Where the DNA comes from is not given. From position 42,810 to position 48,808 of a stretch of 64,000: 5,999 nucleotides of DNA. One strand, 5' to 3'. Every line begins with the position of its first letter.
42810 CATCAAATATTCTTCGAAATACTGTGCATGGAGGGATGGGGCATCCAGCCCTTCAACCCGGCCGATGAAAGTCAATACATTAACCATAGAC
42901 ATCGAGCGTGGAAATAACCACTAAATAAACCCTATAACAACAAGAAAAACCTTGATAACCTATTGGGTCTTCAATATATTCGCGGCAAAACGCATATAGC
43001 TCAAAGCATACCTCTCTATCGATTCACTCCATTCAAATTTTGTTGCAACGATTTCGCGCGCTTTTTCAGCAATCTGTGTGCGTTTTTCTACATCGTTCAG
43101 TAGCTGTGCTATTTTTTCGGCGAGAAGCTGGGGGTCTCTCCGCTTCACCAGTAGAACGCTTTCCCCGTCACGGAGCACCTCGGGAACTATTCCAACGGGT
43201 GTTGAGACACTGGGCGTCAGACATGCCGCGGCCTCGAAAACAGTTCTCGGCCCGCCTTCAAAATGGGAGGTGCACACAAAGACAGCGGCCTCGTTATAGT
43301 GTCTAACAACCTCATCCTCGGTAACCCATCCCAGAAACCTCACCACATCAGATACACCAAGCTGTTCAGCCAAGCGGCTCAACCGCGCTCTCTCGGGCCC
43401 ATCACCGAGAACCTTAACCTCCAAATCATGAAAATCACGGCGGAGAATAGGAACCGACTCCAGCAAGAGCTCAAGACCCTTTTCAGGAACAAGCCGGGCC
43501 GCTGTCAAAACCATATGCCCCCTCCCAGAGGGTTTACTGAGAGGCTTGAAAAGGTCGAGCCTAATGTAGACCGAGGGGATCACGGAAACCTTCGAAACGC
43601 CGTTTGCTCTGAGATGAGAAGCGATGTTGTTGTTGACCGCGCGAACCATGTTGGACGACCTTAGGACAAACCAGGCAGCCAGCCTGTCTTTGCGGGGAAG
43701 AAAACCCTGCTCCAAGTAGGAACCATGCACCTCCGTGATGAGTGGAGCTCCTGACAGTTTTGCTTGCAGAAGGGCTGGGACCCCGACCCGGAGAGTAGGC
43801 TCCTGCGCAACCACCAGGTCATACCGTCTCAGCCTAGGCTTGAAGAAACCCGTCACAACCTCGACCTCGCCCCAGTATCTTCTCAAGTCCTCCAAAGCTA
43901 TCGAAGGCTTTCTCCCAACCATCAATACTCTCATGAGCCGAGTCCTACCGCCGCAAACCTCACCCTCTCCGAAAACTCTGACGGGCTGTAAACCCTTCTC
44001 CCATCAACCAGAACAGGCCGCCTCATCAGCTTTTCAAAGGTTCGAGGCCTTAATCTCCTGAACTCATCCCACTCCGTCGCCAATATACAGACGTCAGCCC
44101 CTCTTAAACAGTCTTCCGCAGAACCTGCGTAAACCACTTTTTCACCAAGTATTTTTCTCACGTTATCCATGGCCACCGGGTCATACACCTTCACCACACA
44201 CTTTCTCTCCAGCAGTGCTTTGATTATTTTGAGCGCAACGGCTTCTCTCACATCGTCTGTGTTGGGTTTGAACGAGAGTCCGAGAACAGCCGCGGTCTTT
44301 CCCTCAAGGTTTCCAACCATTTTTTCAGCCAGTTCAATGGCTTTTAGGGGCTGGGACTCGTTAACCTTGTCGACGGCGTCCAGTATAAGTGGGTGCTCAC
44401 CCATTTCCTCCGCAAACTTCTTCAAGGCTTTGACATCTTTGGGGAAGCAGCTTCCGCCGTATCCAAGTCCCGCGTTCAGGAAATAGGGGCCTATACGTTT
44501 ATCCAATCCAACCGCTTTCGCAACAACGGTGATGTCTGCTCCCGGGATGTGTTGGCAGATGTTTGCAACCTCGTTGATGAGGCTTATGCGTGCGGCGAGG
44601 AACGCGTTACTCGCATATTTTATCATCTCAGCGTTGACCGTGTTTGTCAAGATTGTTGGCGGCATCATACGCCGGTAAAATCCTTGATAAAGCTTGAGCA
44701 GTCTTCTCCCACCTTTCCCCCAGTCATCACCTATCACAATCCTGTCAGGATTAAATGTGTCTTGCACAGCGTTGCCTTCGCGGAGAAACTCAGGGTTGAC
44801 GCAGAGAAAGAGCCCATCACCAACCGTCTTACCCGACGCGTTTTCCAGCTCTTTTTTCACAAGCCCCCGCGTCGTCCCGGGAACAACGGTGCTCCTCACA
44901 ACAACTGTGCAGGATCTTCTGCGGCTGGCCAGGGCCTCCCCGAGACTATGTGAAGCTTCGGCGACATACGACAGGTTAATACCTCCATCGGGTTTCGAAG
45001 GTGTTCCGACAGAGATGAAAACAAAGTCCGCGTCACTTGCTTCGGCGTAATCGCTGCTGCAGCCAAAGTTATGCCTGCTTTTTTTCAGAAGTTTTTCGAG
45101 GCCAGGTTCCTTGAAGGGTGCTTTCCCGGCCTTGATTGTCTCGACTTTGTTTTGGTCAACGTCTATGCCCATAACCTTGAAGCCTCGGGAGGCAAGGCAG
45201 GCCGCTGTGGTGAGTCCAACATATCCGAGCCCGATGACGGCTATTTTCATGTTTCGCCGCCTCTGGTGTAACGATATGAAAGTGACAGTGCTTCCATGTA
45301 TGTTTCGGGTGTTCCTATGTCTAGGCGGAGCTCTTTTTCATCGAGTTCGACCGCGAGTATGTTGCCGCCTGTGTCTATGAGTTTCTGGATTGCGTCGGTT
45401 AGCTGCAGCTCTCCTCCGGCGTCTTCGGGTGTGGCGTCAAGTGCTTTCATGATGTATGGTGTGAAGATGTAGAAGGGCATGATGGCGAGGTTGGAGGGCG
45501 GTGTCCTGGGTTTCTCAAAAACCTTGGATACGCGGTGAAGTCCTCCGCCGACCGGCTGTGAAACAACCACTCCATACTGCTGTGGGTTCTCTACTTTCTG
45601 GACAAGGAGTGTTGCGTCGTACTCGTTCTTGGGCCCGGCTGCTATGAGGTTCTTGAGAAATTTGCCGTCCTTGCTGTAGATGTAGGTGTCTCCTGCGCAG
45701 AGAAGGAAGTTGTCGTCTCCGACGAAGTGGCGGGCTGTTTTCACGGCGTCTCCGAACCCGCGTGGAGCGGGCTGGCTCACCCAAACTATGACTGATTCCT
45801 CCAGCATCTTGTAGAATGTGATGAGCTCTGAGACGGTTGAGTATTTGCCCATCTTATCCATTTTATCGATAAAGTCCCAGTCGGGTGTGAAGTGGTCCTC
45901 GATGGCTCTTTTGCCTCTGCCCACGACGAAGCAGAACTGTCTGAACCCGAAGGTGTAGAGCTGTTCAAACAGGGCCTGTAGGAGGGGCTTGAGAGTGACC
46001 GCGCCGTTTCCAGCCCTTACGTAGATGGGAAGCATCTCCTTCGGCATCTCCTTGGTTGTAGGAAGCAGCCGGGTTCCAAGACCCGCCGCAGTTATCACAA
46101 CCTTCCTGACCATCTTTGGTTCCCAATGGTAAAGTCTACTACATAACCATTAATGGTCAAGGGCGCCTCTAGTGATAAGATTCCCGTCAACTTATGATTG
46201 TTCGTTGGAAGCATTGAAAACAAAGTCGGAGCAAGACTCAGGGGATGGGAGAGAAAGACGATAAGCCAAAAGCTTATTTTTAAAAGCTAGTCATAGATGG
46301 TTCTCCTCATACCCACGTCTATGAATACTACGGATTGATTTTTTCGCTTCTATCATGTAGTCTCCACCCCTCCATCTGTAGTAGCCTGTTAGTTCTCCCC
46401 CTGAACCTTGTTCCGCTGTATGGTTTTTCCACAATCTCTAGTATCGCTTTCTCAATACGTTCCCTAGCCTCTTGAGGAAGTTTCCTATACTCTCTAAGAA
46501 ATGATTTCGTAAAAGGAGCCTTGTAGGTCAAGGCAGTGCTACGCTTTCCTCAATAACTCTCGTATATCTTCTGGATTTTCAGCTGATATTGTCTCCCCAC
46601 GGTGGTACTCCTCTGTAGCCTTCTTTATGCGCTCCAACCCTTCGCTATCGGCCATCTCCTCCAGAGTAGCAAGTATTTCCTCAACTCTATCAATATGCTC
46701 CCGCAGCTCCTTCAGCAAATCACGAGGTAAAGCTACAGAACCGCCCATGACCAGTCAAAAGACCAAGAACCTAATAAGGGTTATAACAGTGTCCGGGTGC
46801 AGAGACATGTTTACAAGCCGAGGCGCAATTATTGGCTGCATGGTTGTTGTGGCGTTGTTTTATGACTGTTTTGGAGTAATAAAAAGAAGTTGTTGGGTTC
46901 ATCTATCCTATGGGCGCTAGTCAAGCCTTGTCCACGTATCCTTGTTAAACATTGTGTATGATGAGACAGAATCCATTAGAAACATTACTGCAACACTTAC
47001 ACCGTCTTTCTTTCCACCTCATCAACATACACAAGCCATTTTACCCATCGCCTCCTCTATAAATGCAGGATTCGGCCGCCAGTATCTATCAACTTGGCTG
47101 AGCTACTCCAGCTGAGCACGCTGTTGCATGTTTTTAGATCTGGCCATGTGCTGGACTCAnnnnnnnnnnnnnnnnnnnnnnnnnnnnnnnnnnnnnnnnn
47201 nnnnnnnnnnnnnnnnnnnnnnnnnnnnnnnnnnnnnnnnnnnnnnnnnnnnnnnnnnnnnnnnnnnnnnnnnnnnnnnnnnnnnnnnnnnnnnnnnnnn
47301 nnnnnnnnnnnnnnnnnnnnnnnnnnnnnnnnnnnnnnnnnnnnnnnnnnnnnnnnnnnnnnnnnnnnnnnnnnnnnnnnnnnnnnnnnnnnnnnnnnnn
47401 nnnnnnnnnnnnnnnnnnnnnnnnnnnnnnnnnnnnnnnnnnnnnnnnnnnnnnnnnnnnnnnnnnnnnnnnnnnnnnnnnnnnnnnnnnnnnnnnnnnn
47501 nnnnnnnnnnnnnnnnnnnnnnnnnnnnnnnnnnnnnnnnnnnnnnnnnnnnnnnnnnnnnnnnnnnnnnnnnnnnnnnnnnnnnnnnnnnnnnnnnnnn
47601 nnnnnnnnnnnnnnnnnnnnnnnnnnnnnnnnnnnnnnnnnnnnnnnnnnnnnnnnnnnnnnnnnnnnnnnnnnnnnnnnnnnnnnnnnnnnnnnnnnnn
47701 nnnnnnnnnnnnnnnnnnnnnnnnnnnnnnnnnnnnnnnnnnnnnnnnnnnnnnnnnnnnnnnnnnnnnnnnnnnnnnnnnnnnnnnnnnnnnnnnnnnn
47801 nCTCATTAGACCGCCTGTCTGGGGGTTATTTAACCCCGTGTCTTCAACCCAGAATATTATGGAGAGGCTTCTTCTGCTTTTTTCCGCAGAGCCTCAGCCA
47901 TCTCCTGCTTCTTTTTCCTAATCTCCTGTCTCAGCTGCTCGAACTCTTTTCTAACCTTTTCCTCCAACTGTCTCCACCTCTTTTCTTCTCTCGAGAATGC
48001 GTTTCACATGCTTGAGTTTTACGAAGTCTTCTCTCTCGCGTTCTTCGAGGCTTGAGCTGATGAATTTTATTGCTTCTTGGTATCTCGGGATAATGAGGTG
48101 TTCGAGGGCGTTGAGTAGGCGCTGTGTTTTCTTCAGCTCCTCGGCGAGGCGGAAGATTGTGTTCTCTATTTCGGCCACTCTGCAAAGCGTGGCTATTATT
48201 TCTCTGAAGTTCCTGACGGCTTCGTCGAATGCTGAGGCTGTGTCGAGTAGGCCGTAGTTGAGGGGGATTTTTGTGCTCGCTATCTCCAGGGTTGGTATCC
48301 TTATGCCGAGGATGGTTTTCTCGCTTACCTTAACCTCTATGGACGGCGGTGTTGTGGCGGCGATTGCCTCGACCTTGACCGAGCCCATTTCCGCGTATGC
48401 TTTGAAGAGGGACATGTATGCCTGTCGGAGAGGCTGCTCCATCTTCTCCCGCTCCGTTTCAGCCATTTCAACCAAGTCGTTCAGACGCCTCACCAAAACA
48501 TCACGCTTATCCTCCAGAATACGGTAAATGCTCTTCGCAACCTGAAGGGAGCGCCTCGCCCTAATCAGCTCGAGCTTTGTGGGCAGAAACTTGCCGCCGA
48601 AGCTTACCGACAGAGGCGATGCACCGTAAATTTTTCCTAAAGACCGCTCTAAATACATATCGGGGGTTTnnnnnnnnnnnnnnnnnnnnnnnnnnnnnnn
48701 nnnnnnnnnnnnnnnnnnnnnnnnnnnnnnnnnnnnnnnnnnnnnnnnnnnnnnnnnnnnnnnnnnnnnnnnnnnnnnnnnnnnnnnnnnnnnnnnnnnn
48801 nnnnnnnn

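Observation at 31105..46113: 15-kb surface-glycan biosynthesis island headed by a secreted FN3/Thr-rich glycoprotein candidate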

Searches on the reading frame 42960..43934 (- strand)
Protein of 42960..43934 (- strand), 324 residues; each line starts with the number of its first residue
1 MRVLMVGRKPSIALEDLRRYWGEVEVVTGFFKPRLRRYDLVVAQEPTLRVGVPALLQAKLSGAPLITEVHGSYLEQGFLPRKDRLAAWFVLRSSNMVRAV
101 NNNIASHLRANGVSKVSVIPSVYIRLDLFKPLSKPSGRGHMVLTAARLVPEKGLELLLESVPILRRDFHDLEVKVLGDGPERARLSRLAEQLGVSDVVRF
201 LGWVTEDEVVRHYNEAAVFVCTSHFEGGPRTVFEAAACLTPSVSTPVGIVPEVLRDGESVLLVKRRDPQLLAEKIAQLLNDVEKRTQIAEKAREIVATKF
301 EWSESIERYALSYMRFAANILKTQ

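Call 3: search_protein_families(library=pfam, proteins=[window:42960-43934:-])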
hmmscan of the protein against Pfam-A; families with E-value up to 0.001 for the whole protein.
window:42960-43934:- (324 aa): 6 families
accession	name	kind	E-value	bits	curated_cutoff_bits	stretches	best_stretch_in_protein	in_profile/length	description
PF00534.26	Glycos_transf_1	-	2e-39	135.3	26.4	1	140-294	16-171/172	Glycosyl transferases group 1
PF13692.12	Glyco_trans_1_4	-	5.7e-34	117.9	27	1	141-281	3-142/142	Glycosyl transferases group 1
PF13524.12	Glyco_trans_1_2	-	2e-13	51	25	1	169-307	13-140/144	Glycosyl transferase-like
PF13579.12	Glyco_trans_4_4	-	3e-09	37.8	29.7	1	8-120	49-156/158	Glycosyl transferase 4-like domain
PF20706.3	GT4-conflict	-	6.4e-08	32.4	26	1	116-307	175-383/385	Family 4 Glycosyltransferase in conflict systems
PF13439.12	Glyco_transf_4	-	2.5e-07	31.3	28.5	1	27-120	64-163/170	Glycosyltransferase Family 4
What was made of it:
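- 42960..43934 (-): GT4 glycosyltransferase d, with a short N-terminal domain. Its stop overlaps the start region of no other gene; its start overlaps the stop of the UGDH gene. Glycos_transf_1 135 bits (call 3).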

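Call 8: search_protein_families(library=ncbifam, proteins=[window:42960-43934:-], max_evalue=0.01)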
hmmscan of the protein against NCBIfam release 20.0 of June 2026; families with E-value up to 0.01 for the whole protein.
window:42960-43934:- (324 aa): 38 families (the best 25 are shown)
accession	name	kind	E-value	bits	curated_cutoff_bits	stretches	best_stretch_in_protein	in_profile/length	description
NF041876.1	EPS_EpsE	equivalog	1.4e-34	120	400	1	54-305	129-385/389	exopolysaccharide biosynthesis GT4 family glycosyltransferase EpsE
TIGR03088.1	stp2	hypoth_equivalog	5.1e-26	91.6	409.05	1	108-313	164-370/374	TIGR03088 family PEP-CTERM/XrtA system glycosyltransferase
TIGR03449.1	mycothiol_MshA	equivalog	1.7e-23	83.2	462.5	1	140-315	221-402/406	D-inositol-3-phosphate glycosyltransferase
TIGR03999.1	thiol_BshA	equivalog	1.8e-21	76.5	273.7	1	175-315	234-372/375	N-acetyl-alpha-D-glucosaminyl L-malate synthase BshA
TIGR04063.1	stp3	hypoth_equivalog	2.2e-21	76.2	442.05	1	53-315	107-394/397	TIGR04063 family PEP-CTERM/XrtA system glycosyltransferase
NF047684.1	TeichurnBiosyTuaC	equivalog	1.2e-18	67.3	550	1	132-313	213-386/391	teichuronic acid biosynthesis protein TuaC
TIGR04005.1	wcaL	equivalog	1.9e-17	63.2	537.6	1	100-302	181-392/406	colanic acid biosynthesis glycosyltransferase WcaL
NF038229.1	Glyco4_Geo_Pelo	equivalog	3.3e-16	59.2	400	1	49-311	66-331/338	GPMC system family 4 glycosyltransferase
NF047880.1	glyco_SdgA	exception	4.4e-14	51.9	800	1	135-294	311-469/488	serine-aspartate repeat adhesin O-glycosyltransferase SdgA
TIGR02149.1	glgA_Coryne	subfamily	1.1e-13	51.1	302.4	1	140-307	205-381/391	glycogen synthase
NF046085.1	XrtY_assoc_Gly1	equivalog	3.6e-13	49.1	400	1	145-314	215-382/387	XrtY-associated glycosyltransferase XYAG1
NF050063.1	ProtGlycPglJ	equivalog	6.2e-13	48.7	500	1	142-314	197-363/363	N-acetylgalactosamine-N,N'-diacetylbacillosaminyl-diphospho-undecaprenol 4-alpha-N-acetylgalactosaminyltransferase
NF038255.1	exopoly_VpsD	equivalog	2.6e-12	46.3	300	1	85-315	148-378/381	VpsD family glycosyltransferase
NF049988.1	MGlcDAGSynMgs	equivalog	1.7e-11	44.1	400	1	142-316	216-383/398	alpha-monoglucosyldiacylglycerol synthase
NF038298.1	EPS_HpsO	equivalog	3.6e-11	42.5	575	1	90-300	143-371/388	hormogonium polysaccharide biosynthesis glycosyltransferase HpsO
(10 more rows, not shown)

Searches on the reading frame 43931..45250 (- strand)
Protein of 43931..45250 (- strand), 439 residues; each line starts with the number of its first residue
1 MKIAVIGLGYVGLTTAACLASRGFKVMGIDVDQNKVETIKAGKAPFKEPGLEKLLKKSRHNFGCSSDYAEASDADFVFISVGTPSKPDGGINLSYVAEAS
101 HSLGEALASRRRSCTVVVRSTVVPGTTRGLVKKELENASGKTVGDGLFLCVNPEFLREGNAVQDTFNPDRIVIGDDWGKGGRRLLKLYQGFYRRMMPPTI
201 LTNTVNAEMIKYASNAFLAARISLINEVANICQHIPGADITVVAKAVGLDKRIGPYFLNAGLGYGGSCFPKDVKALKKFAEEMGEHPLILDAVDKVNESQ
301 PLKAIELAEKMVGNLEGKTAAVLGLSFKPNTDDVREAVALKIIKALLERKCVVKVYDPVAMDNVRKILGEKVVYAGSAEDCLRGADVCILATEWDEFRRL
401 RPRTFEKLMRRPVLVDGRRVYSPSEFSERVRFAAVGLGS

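Call 4: search_protein_families(library=pfam, proteins=[window:43931-45250:-])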
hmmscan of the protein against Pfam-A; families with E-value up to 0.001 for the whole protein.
window:43931-45250:- (439 aa): 11 families
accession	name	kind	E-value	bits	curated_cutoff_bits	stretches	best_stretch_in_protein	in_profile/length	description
PF03721.20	UDPG_MGDP_dh_N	-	1.9e-54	184.6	27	1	1-176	1-176/187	UDP-glucose/GDP-mannose dehydrogenase family, NAD binding domain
PF00984.24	UDPG_MGDP_dh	-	6.6e-35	119.5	25.4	1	206-298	2-93/94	UDP-glucose/GDP-mannose dehydrogenase family, central domain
PF03720.21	UDPG_MGDP_dh_C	-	8.3e-32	110.1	30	1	321-422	1-102/103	UDP-glucose/GDP-mannose dehydrogenase family, UDP binding domain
PF03446.21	NAD_binding_2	-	4.8e-07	30.3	21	1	2-84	1-66/161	NAD binding domain of 6-phosphogluconate dehydrogenase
PF03807.23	F420_oxidored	-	8.8e-06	26.7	21.6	0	2-81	1-67/94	NADP oxidoreductase coenzyme F420-dependent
PF02737.24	3HCDH_N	-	9.8e-06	26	22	1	2-78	1-83/180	3-hydroxyacyl-CoA dehydrogenase, NAD binding domain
PF02558.23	ApbA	-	7.9e-05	22.8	22.2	1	3-81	1-74/150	Ketopantoate reductase PanE/ApbA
PF01266.30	DAO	-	0.00024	21.2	27.9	1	2-30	1-29/353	FAD dependent oxidoreductase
PF02254.24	TrkA_N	-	0.0004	21.1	23.8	0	3-41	1-39/116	TrkA-N domain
PF02826.25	2-Hacid_dh_C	-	0.00058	19.7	25.1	0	2-59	38-93/178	D-isomer specific 2-hydroxyacid dehydrogenase, NAD binding domain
PF13241.12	NAD_binding_7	-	0.00066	20.7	22.1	0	337-397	17-74/104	Putative NAD(P)-binding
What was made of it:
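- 43931..45250 (-): UDP-glucose 6-dehydrogenase (AglM/TuaD-like). It belongs to the conserved right flank of the slot. All three UDPG_MGDP_dh Pfam domains are present (call 4).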

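Call 54: search_protein_families(library=ncbifam, proteins=[window:43931-45250:-], max_evalue=0.00001)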
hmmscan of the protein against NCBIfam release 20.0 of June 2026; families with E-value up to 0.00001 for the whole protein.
window:43931-45250:- (439 aa): 8 families
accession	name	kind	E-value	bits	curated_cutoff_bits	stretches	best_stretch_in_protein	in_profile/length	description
NF041297.1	UDPGDh_AglM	equivalog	1.5e-136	455.7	670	1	1-424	1-420/429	UDP-glucose 6-dehydrogenase AglM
TIGR03026.1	NDP-sugDHase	subfamily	2e-136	455.1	189.8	1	1-419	1-413/413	nucleotide sugar dehydrogenase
NF047673.2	TeichurnBiosyTuaD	equivalog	4.8e-118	395.1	700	1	2-428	3-421/439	UDP-glucose 6-dehydrogenase TuaD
NF040825.1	UDPMaNacDH_Arch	equivalog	5.4e-58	196.8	750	1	1-422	1-402/418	UDP-N-acetyl-D-mannosamine dehydrogenase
NF008286.0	PRK11064.1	equivalog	2.2e-44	151.7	459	1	2-407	5-409/420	UDP-N-acetyl-D-mannosamine dehydrogenase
NF011631.0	PRK15057.1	equivalog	3.8e-35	121.7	757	1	1-362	1-341/388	UDP-glucose 6-dehydrogenase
NF011729.0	PRK15182.1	equivalog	3.9e-26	91.8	592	1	1-370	7-368/425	Vi polysaccharide biosynthesis UDP-N-acetylglucosamine C-6 dehydrogenase TviB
TIGR01763.1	MalateDH_bact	equivalog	9.1e-06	25.1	351.85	0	1-88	2-84/305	malate dehydrogenase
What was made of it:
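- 43931..45250 (-): The NDP-sugar dehydrogenase subfamily scores 455 bits (cut-off 190) (call 54).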

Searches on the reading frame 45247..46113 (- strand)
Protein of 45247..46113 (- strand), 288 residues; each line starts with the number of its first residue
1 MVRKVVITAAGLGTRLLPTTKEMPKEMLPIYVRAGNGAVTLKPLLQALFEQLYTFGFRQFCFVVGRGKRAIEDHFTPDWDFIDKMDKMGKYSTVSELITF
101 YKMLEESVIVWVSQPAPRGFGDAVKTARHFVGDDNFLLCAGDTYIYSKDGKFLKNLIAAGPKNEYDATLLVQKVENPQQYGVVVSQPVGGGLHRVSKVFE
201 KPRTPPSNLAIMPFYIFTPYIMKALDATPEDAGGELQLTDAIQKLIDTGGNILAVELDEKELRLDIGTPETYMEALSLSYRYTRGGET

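Call 4: search_protein_families(library=pfam, proteins=[window:45247-46113:-])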
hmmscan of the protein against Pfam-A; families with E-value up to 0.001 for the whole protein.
window:45247-46113:- (288 aa): 2 families
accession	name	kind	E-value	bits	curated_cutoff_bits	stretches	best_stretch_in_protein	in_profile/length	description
PF00483.29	NTP_transferase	-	1.3e-26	94.1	21.2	1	4-276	1-239/245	Nucleotidyl transferase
PF12804.13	NTP_transf_3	-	0.00034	21.3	27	0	5-175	1-126/160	MobA-like NTP transferase domain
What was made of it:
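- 45247..46113 (-): GalU/AglF-like sugar-1-phosphate nucleotidyltransferase. It is the first gene of the long minus-strand unit and part of the conserved right flank. NTP_transferase 94 bits (call 4).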

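Call 54: search_protein_families(library=ncbifam, proteins=[window:45247-46113:-], max_evalue=0.00001)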
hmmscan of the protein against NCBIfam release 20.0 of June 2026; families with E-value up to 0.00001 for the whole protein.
window:45247-46113:- (288 aa): 18 families
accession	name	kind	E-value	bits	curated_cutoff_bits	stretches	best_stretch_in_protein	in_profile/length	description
TIGR01099.1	galU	equivalog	7.1e-55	186.4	326.8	1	2-275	1-261/261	UTP--glucose-1-phosphate uridylyltransferase GalU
TIGR01208.1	rmlA_long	equivalog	2.1e-35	122.3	320.25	1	109-276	74-231/353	glucose-1-phosphate thymidylyltransferase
TIGR03992.1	Arch_glmU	subfamily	2.2e-35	122.3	292.1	2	105-277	69-225/393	bifunctional sugar-1-phosphate nucleotidylyltransferase/acetyltransferase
NF041313.1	UDPGP_AglF_Halo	equivalog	5.5e-34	117.6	400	2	105-273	69-228/234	UTP--glucose-1-phosphate uridylyltransferase AglF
NF009928.0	PRK13389.1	equivalog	3.5e-29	101.9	548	1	2-276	8-276/302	UTP--glucose-1-phosphate uridylyltransferase GalU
NF007516.0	PRK10122.1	equivalog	4e-22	78.7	534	1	4-248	5-248/297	UTP--glucose-1-phosphate uridylyltransferase GalF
TIGR01105.1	galF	equivalog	4.2e-20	72.1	659.2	1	4-247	5-247/297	GalU regulator GalF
NF041173.1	Sug_nt_acttase_Thmprot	equivalog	4.5e-20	72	600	1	98-274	63-222/405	bifunctional sugar-1-phosphate nucleotidylyltransferase/acetyltransferase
TIGR01207.1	rmlA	equivalog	4.2e-19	68.7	360.65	1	110-276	75-233/286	glucose-1-phosphate thymidylyltransferase RfbA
NF012024.0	PRK15480.1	equivalog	8.3e-19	67.8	588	1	112-275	81-236/292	glucose-1-phosphate thymidylyltransferase RfbA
TIGR01173.1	glmU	equivalog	5.5e-12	45.3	366.85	1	102-261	59-218/452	bifunctional UDP-N-acetylglucosamine diphosphorylase/glucosamine-1-phosphate N-acetyltransferase GlmU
NF010934.1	PRK14354.1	equivalog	3.8e-11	42.2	450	1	109-261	64-218/447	bifunctional UDP-N-acetylglucosamine diphosphorylase/glucosamine-1-phosphate N-acetyltransferase GlmU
NF052502.1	man1P_GTase_Rv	exception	9.2e-11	41.2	440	1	109-274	74-225/352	mannose-1-phosphate guanylyltransferase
NF010937.0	PRK14357.1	equivalog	1.2e-08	34.3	658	1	101-243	57-197/448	bifunctional UDP-N-acetylglucosamine diphosphorylase/glucosamine-1-phosphate N-acetyltransferase GlmU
NF010932.0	PRK14352.1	equivalog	1.5e-08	33.8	611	1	105-260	71-228/488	bifunctional UDP-N-acetylglucosamine diphosphorylase/glucosamine-1-phosphate N-acetyltransferase GlmU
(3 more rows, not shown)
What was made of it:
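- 45247..46113 (-): GalU 186 bits (cut-off 327) and AglF 118 bits (call 54).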

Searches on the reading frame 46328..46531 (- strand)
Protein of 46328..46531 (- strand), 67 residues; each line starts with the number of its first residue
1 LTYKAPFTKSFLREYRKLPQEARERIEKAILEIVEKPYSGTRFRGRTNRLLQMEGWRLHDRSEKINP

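Call 39: search_protein_families(library=pfam, proteins=[window:46328-46531:-], max_evalue=5)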
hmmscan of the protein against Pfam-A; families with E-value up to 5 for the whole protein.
window:46328-46531:- (67 aa): 1 family
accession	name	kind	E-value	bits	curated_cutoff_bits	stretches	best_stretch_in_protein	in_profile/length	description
PF15781.12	ParE-like_toxin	-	0.00033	21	28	1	8-45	4-41/87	ParE-like toxin of type II bacterial toxin-antitoxin system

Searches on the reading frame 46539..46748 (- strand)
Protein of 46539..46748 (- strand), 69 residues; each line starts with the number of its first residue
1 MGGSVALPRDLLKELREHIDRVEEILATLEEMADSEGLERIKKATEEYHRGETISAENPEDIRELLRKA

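Call 39: search_protein_families(library=pfam, proteins=[window:46539-46748:-], max_evalue=5)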
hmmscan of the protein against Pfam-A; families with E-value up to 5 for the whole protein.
window:46539-46748:- (69 aa): 5 families
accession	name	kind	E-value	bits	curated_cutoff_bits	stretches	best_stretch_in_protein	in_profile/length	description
PF10400.15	Vir_act_alpha_C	-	0.025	15.7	22.4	1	3-36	12-45/78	Virulence activator alpha C-term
PF07878.17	RHH_5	-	0.044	14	26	0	5-18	6-19/43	CopG-like RHH_1 or ribbon-helix-helix domain, RHH_5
PF19717.4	DUF6212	-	0.061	12.6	26.4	1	12-64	60-114/395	Family of unknown function (DUF6212)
PF01402.27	RHH_1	-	0.075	13.5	20.5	1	4-21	3-20/39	Ribbon-helix-helix protein, copG family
PF22564.2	HAAS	-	1.5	9.7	27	0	10-31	20-32/55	HAAS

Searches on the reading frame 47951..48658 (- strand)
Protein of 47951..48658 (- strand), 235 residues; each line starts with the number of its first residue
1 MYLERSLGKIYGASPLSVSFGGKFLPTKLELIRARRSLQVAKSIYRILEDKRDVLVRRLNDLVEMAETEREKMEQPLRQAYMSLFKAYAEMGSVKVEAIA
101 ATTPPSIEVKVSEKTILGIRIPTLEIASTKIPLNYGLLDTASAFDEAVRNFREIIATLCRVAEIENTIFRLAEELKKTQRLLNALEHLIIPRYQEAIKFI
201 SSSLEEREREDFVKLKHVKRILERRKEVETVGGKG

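Call 4: search_protein_families(library=pfam, proteins=[window:47951-48658:-])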
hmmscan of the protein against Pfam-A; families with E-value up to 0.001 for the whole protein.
window:47951-48658:- (235 aa): 1 family
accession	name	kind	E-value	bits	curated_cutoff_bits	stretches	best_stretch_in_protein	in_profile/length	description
PF01813.22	ATP-synt_D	-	2.6e-58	197.6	25.7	1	30-220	1-196/196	ATP synthase subunit D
